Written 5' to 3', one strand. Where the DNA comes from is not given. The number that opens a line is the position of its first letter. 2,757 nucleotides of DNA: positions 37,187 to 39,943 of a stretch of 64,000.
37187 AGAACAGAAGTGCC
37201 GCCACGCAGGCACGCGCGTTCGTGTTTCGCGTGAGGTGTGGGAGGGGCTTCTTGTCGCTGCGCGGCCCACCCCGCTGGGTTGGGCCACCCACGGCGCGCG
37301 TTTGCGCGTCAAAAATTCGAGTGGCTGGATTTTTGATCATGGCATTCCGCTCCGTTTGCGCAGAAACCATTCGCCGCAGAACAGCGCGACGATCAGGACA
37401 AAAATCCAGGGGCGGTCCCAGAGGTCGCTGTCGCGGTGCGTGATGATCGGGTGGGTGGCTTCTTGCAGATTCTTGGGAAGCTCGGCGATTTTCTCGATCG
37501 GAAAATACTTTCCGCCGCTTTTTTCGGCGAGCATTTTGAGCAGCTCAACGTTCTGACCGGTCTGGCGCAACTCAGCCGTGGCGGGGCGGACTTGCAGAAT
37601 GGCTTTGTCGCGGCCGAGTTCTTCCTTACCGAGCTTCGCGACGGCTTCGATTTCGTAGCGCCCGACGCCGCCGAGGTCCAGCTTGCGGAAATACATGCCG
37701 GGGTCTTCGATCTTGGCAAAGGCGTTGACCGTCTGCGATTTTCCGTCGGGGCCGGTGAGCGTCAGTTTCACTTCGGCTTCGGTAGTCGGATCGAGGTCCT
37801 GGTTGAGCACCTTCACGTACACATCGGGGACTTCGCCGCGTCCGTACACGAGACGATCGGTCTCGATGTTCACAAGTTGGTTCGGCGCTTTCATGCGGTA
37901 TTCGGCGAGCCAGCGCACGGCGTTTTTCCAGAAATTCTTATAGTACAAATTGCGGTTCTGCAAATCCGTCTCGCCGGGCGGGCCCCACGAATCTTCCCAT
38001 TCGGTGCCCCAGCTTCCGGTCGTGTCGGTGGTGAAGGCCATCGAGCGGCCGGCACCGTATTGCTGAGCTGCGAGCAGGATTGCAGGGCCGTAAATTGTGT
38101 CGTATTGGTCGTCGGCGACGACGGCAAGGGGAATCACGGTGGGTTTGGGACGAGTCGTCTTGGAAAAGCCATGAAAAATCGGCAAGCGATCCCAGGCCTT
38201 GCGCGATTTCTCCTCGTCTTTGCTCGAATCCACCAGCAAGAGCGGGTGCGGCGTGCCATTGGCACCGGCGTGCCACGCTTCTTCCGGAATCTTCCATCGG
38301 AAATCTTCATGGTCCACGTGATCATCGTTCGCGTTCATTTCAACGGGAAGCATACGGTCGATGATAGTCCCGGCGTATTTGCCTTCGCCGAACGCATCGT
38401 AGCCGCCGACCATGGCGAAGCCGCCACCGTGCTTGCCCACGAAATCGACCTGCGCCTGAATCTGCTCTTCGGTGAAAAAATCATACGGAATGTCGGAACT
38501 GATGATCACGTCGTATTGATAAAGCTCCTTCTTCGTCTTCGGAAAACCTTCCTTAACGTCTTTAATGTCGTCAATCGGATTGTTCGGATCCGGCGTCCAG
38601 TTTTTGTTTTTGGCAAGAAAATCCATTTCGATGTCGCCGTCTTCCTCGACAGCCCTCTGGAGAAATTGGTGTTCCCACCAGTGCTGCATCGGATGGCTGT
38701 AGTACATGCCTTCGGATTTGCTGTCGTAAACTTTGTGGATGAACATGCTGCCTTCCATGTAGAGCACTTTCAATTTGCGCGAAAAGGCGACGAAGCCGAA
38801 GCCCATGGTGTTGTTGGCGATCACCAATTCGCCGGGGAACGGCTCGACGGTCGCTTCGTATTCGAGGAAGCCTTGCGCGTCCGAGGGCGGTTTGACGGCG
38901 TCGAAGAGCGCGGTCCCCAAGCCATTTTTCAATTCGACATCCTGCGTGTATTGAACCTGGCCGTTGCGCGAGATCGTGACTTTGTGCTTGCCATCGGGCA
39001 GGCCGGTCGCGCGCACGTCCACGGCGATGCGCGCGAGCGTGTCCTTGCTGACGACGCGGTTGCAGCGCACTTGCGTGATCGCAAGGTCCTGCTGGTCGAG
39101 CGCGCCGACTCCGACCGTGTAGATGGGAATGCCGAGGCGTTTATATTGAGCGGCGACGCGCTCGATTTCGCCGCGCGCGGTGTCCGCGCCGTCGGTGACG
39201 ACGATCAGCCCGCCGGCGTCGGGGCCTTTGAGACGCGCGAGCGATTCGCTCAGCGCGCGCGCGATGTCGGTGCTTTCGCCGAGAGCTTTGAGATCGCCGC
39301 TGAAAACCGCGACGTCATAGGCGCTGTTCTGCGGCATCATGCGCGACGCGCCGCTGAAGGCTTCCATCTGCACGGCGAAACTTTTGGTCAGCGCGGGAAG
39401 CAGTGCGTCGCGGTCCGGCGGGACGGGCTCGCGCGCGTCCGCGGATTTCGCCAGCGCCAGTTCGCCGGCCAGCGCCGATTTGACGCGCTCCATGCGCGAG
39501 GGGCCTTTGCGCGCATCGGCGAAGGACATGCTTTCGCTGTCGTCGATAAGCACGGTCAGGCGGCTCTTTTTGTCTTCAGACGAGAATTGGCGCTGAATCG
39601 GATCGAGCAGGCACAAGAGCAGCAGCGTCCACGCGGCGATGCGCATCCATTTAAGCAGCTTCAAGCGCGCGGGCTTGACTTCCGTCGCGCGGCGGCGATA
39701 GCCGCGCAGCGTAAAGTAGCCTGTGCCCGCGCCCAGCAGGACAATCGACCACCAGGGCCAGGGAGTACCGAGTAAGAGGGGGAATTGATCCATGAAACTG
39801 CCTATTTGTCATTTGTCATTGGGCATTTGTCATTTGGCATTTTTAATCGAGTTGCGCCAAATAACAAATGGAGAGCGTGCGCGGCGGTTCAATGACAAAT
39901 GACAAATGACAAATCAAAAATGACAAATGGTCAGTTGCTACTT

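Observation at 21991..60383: Family of intergenic hairpins whose stems are built from tandem heptamer 'words'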

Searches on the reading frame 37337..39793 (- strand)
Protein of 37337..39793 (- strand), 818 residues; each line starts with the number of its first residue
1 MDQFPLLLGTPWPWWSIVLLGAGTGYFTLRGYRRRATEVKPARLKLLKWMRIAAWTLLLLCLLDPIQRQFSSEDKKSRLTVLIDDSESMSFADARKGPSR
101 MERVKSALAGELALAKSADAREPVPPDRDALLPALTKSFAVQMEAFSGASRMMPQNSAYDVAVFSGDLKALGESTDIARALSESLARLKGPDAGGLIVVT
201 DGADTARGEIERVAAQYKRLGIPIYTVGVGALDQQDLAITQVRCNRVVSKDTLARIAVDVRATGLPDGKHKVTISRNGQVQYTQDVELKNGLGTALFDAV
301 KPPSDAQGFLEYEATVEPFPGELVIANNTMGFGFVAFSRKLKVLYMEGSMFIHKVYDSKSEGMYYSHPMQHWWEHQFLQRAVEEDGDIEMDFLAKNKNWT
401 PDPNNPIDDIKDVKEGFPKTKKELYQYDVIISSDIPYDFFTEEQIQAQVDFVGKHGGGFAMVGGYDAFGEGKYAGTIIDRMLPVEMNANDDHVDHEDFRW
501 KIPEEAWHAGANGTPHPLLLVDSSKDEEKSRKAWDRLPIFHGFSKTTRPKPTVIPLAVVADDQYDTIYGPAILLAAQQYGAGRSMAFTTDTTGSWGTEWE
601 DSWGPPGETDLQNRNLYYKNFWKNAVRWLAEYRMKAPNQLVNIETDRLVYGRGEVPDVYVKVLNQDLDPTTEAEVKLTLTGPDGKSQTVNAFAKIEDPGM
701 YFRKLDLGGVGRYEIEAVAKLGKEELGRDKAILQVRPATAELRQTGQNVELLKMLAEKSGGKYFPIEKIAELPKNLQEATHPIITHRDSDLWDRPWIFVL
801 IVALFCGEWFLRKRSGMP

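Call 63: search_protein_families(library=pfam, proteins=[window:37337-39793:-], max_evalue=0.00001)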
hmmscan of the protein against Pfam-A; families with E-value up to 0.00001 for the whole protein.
window:37337-39793:- (818 aa): 2 families
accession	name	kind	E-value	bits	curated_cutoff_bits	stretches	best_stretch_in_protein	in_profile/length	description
PF07090.17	GATase1_like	-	3.6e-10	40.3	27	1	412-630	52-246/247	Putative glutamine amidotransferase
PF00092.34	VWA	-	1.7e-06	28.8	23.8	0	172-237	76-147/174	von Willebrand factor type A domain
